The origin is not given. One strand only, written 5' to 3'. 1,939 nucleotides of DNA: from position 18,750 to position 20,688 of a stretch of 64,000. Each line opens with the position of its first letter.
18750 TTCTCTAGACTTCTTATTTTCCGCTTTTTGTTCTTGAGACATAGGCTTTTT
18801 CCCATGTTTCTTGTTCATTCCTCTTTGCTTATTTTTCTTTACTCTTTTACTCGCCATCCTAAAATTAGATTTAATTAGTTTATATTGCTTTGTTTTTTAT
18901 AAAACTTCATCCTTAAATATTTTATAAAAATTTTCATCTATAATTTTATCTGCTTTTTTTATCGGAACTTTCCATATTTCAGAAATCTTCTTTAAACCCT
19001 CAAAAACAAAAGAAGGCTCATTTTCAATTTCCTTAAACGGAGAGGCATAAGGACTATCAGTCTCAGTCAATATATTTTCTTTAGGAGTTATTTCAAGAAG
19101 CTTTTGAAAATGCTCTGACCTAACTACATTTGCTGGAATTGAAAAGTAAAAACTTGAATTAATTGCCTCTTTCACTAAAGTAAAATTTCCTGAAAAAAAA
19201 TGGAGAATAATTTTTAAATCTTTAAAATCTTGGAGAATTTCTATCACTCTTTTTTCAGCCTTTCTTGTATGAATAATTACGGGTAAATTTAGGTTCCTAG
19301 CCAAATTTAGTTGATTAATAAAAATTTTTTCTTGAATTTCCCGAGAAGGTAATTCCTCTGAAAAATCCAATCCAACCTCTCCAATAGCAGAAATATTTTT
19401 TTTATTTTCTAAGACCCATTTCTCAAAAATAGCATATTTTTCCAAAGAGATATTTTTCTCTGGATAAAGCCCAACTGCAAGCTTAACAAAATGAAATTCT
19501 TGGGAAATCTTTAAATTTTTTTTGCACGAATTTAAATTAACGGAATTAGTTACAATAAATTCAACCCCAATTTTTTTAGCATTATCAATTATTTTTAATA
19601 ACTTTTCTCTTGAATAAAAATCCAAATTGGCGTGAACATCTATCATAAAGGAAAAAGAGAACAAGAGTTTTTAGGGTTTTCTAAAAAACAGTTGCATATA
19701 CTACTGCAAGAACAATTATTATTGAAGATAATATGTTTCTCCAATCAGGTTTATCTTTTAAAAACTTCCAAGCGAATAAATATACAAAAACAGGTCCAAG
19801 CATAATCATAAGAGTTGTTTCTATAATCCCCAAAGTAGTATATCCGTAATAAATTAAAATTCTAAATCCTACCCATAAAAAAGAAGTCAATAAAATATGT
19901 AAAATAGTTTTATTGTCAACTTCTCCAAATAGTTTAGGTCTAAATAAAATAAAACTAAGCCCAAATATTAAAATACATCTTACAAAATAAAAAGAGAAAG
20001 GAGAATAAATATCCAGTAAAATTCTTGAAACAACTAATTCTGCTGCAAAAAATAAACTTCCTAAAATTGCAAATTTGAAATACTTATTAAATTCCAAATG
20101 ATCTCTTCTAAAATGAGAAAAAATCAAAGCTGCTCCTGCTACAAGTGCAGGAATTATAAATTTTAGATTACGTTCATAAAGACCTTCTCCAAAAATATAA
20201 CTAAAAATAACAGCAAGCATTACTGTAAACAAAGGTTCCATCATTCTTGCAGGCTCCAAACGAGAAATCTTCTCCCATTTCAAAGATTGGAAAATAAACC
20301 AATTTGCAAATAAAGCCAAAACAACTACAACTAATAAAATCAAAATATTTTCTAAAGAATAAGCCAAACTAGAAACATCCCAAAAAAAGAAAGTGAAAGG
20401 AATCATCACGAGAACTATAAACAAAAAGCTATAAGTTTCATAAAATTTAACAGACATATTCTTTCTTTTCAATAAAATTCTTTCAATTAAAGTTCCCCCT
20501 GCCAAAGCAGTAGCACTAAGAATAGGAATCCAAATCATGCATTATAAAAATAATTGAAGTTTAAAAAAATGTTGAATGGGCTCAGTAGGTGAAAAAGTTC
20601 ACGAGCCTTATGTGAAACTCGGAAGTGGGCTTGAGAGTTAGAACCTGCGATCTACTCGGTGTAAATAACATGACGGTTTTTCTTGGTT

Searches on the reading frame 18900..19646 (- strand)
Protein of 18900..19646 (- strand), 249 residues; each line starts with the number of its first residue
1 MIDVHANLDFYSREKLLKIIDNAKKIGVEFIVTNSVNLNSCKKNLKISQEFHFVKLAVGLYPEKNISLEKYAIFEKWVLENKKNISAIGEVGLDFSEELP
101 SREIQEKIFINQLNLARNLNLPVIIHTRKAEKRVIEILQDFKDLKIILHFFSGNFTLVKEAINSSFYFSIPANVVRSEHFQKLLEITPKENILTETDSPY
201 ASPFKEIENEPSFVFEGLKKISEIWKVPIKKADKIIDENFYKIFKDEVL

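Call 38: search_protein_families(library=pfam, proteins=[window:18900-19646:-], max_evalue=0.01)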
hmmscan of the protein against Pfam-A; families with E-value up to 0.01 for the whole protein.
window:18900-19646:- (249 aa): 1 family
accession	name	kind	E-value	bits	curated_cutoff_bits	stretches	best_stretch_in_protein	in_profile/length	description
PF01026.27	TatD_DNase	-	8.8e-59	199.4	27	1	2-245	1-253/253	TatD related DNase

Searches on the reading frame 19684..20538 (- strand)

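Call 38: search_protein_families(library=pfam, proteins=[window:19684-20538:-], max_evalue=0.01)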
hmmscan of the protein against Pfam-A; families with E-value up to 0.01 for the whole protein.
window:19684-20538:- (285 aa): 1 family
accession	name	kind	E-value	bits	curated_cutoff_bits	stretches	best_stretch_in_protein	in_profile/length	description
PF00892.27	EamA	-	5.5e-19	69.2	28.2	2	156-281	6-132/135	EamA-like transporter family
